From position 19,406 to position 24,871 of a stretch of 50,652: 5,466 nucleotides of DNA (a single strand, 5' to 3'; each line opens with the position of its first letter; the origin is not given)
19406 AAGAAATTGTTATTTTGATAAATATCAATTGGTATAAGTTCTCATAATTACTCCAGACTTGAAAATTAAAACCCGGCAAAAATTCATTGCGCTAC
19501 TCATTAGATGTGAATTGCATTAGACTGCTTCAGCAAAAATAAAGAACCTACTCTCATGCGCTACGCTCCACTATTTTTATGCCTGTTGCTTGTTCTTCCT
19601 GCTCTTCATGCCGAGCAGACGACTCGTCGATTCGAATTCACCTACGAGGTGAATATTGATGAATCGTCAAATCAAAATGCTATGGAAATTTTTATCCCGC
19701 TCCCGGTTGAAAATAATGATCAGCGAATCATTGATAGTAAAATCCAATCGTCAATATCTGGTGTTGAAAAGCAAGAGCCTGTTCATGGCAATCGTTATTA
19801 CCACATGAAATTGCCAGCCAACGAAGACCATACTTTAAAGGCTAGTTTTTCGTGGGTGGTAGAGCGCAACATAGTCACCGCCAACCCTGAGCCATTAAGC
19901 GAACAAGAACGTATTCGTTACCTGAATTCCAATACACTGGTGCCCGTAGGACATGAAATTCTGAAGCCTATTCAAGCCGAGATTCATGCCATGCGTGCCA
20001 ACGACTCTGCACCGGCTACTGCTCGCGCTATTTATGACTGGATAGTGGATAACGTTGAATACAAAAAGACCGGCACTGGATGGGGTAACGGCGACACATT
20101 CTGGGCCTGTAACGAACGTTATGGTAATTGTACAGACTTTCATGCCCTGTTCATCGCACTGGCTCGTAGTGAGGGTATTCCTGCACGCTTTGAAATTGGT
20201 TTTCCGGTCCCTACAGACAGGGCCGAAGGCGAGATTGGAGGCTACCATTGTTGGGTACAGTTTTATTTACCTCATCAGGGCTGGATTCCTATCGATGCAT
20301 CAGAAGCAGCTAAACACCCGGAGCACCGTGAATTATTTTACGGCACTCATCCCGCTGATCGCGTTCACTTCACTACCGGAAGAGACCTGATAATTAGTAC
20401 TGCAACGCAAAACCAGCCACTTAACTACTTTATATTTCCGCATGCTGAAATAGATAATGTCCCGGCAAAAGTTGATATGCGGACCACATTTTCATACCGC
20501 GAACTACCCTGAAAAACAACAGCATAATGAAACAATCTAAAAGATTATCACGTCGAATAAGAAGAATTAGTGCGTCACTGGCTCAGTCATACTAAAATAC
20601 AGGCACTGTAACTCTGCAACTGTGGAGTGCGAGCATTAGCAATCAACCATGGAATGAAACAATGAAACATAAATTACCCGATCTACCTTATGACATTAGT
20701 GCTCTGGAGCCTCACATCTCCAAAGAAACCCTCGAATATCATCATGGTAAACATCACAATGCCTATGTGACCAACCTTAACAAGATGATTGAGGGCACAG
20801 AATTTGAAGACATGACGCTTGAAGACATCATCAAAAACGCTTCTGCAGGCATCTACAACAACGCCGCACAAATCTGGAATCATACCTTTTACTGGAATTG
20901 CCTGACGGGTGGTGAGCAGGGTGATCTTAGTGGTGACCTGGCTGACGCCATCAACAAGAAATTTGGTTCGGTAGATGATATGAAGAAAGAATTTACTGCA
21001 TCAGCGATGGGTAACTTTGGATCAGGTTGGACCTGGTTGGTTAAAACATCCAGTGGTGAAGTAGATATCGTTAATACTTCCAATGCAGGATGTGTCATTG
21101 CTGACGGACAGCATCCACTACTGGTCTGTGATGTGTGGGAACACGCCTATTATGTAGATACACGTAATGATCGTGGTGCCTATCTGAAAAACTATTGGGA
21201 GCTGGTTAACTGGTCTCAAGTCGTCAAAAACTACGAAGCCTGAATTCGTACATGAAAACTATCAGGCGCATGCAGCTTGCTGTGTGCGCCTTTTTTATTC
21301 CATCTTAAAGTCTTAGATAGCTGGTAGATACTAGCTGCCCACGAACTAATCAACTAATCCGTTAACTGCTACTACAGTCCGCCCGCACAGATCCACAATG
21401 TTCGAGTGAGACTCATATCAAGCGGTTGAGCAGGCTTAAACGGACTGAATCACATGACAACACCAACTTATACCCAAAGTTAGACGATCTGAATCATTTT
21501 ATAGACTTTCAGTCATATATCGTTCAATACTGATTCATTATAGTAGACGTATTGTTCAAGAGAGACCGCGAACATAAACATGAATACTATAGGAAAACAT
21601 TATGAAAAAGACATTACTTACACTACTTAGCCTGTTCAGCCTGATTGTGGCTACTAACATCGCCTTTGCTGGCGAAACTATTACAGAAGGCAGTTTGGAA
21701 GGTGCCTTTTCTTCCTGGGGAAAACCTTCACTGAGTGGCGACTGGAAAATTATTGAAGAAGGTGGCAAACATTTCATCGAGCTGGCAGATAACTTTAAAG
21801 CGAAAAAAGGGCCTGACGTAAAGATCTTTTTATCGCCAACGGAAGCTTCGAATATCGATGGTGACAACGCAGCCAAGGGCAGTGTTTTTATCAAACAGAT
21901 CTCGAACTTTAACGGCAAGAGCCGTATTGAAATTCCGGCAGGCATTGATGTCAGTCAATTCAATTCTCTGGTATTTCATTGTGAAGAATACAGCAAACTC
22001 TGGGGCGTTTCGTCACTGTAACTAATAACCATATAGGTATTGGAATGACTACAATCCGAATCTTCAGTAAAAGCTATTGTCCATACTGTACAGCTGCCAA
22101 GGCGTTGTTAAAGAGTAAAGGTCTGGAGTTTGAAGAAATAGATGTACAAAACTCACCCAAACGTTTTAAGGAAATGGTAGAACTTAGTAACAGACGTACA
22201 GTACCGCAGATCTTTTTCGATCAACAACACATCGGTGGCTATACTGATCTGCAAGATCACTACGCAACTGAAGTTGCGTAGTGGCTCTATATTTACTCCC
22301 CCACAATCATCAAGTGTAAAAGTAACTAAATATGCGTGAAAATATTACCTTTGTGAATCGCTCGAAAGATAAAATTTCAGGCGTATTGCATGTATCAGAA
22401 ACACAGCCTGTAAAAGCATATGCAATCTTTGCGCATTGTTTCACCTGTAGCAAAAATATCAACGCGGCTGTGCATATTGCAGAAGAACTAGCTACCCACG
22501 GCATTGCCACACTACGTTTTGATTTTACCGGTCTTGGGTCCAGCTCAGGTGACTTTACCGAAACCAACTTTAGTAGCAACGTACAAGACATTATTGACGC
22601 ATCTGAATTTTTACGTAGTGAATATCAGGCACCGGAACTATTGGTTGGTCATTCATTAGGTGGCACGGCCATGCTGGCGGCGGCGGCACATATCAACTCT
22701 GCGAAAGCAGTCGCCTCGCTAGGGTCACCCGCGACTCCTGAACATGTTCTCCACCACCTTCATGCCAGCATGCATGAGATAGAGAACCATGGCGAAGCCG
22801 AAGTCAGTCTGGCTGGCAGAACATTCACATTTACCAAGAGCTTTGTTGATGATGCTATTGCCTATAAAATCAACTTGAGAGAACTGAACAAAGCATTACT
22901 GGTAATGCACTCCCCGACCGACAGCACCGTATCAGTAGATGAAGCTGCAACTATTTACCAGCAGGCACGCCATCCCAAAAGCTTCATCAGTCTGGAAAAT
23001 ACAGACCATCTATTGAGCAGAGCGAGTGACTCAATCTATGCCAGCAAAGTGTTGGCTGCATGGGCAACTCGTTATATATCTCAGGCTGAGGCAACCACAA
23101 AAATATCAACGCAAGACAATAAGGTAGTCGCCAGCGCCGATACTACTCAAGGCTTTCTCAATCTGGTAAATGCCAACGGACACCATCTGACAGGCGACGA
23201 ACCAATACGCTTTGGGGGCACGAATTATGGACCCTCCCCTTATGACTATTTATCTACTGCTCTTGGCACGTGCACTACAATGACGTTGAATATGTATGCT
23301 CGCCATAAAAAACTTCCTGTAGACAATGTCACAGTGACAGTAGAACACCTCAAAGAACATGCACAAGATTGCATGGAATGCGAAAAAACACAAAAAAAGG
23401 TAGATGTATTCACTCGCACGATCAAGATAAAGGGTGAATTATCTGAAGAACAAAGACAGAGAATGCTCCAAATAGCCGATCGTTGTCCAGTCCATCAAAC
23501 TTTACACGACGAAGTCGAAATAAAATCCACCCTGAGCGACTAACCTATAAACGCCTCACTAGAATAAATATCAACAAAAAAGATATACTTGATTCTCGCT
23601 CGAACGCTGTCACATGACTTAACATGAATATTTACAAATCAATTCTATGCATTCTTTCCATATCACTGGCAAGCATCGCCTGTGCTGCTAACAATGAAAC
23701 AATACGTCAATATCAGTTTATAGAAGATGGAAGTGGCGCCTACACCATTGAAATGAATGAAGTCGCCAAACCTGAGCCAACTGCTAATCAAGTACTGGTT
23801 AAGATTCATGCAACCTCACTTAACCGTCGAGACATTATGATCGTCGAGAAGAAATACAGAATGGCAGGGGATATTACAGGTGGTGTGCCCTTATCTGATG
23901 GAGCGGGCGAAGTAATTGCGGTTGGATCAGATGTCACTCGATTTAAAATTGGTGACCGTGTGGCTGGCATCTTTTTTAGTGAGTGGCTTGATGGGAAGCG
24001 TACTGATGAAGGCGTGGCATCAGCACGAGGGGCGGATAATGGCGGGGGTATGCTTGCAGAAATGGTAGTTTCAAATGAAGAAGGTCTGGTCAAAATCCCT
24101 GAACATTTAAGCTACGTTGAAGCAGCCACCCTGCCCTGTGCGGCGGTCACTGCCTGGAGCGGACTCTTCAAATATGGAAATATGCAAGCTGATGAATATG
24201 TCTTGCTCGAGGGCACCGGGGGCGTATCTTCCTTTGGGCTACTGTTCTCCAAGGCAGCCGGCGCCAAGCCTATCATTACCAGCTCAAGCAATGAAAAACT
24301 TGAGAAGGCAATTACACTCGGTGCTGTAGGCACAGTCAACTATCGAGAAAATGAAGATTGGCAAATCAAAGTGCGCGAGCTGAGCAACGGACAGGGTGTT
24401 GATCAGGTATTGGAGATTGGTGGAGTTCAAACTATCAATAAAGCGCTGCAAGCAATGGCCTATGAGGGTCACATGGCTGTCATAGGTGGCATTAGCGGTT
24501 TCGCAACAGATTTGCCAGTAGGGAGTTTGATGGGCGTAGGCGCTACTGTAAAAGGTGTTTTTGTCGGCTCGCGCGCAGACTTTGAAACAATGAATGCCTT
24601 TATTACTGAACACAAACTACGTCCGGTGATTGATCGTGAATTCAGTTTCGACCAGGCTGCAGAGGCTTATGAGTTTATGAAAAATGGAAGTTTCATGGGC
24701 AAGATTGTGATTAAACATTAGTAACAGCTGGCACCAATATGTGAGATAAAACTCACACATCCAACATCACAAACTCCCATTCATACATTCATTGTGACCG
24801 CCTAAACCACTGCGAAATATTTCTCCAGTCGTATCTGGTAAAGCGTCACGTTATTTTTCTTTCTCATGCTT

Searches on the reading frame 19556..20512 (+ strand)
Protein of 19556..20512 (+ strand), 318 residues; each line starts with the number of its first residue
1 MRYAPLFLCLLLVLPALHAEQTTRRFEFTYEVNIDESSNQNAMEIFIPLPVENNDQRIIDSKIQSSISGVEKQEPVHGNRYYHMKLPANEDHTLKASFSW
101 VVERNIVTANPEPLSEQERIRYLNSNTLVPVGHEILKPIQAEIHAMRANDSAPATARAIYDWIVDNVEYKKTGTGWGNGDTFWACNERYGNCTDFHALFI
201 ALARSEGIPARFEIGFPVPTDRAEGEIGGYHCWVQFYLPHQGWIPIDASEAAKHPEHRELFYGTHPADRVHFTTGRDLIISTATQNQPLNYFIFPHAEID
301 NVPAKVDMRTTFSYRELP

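Call 65: search_protein_families(library=pfam, proteins=[window:19556-20512:+], max_evalue=0.00001)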
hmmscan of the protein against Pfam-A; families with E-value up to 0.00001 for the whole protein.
window:19556-20512:+ (318 aa): 1 family
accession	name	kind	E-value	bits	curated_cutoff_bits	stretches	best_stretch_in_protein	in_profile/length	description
PF01841.26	Transglut_core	-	1e-26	93.7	23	1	151-248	14-108/108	Transglutaminase-like superfamily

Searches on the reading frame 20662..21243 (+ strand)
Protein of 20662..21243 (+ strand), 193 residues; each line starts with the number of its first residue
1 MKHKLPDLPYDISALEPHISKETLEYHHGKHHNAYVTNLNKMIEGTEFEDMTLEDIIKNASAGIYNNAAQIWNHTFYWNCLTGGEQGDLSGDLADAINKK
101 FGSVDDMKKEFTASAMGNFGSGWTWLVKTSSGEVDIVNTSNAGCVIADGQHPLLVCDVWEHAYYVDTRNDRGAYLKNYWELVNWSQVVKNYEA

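Call 66: search_protein_families(library=pfam, proteins=[window:20662-21243:+], max_evalue=0.00001)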
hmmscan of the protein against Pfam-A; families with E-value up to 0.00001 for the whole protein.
window:20662-21243:+ (193 aa): 2 families
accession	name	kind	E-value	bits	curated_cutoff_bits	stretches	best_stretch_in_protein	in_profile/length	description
PF02777.23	Sod_Fe_C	-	1.3e-37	128.4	20.9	1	90-189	2-101/102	Iron/manganese superoxide dismutases, C-terminal domain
PF00081.27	Sod_Fe_N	-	2.8e-33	114.6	27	1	2-81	1-81/82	Iron/manganese superoxide dismutases, alpha-hairpin domain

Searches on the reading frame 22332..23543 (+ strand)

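Call 66: search_protein_families(library=pfam, proteins=[window:22332-23543:+], max_evalue=0.00001)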
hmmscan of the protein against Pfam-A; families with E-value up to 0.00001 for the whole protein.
window:22332-23543:+ (403 aa): 4 families
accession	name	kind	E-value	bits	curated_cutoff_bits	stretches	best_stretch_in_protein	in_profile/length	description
PF02566.24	OsmC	-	3.4e-18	66.3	27.5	1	296-398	1-98/100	OsmC-like protein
PF12146.15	Hydrolase_4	-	2.6e-12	47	27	1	43-134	17-110/239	Serine aminopeptidase, S33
PF12697.13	Abhydrolase_6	-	1.4e-09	39.4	26.3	1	32-134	2-94/217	Alpha/beta hydrolase family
PF00561.26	Abhydrolase_1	-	4.8e-08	33.4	25.8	1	32-158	4-120/245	alpha/beta hydrolase fold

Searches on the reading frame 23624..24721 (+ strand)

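Call 66: search_protein_families(library=pfam, proteins=[window:23624-24721:+], max_evalue=0.00001)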
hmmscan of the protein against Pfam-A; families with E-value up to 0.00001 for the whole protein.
window:23624-24721:+ (365 aa): 3 families
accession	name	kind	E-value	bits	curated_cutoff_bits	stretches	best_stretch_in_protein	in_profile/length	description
PF00107.32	ADH_zinc_N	-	2.8e-24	85.9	31.8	1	200-328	1-128/129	Zinc-binding dehydrogenase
PF13602.12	ADH_zinc_N_2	-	8.3e-19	69.3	27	1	232-363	1-134/134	Zinc-binding dehydrogenase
PF08240.17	ADH_N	-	1.1e-16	61.4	23.5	1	54-160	2-104/104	Alcohol dehydrogenase GroES-like domain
